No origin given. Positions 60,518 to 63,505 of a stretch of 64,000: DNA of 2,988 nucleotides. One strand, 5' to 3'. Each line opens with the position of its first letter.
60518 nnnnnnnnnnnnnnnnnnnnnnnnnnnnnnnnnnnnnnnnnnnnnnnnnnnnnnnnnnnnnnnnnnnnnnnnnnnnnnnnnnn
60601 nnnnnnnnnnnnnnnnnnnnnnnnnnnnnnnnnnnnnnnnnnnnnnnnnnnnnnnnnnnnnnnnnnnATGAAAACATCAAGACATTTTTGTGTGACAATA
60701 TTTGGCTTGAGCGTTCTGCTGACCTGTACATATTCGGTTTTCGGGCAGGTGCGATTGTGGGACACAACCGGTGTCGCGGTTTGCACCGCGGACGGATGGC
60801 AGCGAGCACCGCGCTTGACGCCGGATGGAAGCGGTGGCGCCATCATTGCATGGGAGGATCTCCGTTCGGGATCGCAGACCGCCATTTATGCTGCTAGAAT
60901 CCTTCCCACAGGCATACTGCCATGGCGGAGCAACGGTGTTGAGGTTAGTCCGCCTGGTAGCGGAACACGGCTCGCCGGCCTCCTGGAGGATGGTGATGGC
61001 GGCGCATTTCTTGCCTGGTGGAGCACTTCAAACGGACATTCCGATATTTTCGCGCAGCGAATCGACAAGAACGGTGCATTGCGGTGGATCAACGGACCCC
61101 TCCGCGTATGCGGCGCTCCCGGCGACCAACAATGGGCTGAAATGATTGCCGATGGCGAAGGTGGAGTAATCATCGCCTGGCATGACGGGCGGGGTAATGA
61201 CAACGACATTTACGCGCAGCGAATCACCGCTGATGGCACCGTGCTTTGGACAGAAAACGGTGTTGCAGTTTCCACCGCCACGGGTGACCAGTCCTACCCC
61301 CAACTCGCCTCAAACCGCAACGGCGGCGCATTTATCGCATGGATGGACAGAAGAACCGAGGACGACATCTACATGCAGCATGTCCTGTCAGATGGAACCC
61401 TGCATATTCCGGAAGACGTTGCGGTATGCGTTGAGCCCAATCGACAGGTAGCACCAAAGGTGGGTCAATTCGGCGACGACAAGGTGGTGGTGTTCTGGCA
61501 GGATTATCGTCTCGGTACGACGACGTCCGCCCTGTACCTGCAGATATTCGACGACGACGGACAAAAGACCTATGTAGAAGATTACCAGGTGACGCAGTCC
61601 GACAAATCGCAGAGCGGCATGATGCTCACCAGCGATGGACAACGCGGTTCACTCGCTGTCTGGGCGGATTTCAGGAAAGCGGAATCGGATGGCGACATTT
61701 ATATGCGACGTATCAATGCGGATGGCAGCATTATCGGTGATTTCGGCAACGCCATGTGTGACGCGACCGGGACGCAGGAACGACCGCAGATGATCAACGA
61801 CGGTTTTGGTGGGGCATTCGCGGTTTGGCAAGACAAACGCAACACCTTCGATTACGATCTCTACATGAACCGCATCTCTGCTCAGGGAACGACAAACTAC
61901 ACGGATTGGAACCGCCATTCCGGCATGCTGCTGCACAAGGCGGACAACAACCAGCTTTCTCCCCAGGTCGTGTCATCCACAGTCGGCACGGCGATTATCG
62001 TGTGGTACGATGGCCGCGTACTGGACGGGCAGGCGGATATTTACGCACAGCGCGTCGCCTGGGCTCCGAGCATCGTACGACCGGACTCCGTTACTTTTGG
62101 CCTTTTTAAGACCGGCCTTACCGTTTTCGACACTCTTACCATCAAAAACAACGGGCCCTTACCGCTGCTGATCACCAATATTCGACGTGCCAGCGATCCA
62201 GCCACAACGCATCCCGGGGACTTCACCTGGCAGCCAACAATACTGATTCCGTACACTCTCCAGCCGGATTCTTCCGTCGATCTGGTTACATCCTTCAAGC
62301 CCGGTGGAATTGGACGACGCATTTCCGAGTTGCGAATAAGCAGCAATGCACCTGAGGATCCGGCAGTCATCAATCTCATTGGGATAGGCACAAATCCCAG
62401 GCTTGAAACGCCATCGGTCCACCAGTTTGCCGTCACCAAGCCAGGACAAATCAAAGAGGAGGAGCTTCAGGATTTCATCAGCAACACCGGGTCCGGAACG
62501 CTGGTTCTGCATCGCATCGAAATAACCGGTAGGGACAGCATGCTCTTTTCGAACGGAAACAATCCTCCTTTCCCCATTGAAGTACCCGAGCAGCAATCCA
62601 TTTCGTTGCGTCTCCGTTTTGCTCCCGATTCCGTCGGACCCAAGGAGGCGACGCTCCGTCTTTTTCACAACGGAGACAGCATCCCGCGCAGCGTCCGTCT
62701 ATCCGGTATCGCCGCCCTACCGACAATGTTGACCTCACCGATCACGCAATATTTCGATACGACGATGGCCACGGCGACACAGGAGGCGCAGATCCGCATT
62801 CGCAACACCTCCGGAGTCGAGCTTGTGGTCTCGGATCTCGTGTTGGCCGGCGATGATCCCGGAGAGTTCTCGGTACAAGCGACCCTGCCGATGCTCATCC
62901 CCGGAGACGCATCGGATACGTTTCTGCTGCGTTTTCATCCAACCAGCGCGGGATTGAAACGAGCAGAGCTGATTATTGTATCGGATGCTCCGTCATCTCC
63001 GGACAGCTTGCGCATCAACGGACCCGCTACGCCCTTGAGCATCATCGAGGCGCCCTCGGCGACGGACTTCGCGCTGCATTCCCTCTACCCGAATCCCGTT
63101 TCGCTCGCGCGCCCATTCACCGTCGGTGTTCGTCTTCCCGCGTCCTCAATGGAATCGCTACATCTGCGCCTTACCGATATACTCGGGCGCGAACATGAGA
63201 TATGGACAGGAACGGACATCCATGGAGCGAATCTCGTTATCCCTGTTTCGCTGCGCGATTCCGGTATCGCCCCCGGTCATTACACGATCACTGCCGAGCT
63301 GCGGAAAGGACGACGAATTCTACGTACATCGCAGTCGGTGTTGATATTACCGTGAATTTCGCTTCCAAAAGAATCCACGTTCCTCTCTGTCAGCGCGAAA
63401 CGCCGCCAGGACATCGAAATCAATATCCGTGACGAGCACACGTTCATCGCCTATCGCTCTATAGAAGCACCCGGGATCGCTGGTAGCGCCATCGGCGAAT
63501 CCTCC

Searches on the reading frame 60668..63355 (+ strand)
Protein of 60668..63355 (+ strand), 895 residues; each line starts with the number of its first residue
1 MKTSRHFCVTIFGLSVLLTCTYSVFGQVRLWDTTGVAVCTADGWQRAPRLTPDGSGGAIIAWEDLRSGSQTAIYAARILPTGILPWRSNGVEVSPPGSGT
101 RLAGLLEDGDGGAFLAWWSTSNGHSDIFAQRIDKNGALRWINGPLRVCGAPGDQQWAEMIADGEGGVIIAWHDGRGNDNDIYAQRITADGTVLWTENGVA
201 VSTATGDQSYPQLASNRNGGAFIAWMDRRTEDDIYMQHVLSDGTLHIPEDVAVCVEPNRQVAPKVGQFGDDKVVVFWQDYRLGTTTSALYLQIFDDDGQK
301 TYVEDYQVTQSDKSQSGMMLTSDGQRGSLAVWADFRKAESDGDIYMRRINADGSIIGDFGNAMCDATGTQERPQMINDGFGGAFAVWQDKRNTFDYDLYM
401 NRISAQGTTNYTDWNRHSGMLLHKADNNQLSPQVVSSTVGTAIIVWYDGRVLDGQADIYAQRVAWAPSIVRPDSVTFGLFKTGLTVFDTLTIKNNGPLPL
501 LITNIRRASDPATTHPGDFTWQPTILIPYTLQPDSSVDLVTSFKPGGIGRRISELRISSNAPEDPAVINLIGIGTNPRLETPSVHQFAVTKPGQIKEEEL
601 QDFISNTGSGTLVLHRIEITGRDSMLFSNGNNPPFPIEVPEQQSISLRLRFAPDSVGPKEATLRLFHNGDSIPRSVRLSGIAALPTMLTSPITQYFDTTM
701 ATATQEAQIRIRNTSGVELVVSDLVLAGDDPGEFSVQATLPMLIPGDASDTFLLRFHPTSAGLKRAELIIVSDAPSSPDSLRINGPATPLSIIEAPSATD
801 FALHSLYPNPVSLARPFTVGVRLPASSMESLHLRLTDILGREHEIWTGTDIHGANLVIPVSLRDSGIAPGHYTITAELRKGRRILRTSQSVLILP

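Call 14: find_encoding_contigs(protein=window:60668-63355:+, flank=3000, max_places=10)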
Protein window:60668-63355:+ (895 aa): 24 contigs read that carry it; 2 places shown.
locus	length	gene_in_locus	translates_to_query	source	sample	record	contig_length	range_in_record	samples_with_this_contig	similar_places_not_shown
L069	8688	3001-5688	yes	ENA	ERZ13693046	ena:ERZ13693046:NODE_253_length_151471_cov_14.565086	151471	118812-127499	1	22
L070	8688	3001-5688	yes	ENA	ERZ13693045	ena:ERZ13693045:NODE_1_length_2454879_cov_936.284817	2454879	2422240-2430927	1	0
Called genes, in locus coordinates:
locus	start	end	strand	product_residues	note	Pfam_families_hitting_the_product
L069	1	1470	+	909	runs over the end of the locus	PF03699:UPF0182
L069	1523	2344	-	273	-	PF00581:Rhodanese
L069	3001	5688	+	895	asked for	PF07610:DUF1573 (faint), PF15780:ASH (faint), PF22073:Cep192_D4 (faint), PF22544:HYDIN_VesB_CFA65-like_Ig (faint)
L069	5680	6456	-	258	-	PF00795:CN_hydrolase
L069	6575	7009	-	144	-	PF01894:YjbQ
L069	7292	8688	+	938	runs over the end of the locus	PF02463:SMC_N (faint), PF13191:AAA_16 (faint), PF20703:nSTAND1 (faint), PF00005:ABC_tran (faint), PF13304:AAA_21 (faint), PF13555:AAA_29 (faint), PF17760:UvrA_inter, PF17755:UvrA_DNA-bind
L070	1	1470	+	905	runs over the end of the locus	PF03699:UPF0182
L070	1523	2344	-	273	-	PF00581:Rhodanese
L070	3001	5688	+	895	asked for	PF07610:DUF1573 (faint), PF15780:ASH (faint), PF22073:Cep192_D4 (faint), PF22544:HYDIN_VesB_CFA65-like_Ig (faint)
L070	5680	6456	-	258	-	PF00795:CN_hydrolase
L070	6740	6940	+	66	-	-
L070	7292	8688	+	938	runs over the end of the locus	PF02463:SMC_N (faint), PF13191:AAA_16 (faint), PF20703:nSTAND1 (faint), PF00005:ABC_tran (faint), PF13304:AAA_21 (faint), PF13555:AAA_29 (faint), PF17760:UvrA_inter, PF17755:UvrA_DNA-bind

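Call 68: search_protein_families(library=pfam, proteins=[window:60668-63355:+], max_evalue=0.01)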
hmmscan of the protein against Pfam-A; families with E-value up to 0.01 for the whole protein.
window:60668-63355:+ (895 aa): 4 families
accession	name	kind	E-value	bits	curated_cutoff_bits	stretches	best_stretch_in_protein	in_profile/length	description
PF22073.2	Cep192_D4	-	5.7e-12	46.3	35.5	1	587-681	13-110/112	Cep192 domain 4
PF15780.11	ASH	-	1.9e-11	44.4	27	1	691-777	7-95/98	Abnormal spindle-like microcephaly-assoc'd, ASPM-SPD-2-Hydin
PF22544.2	HYDIN_VesB_CFA65-like_Ig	-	5.1e-08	33.5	25.5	1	471-565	6-92/100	HYDIN/CFA65/VesB-like, Ig-like domain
PF07610.17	DUF1573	-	1.4e-06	28.7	26.1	0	473-572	6-96/98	Protein of unknown function (DUF1573)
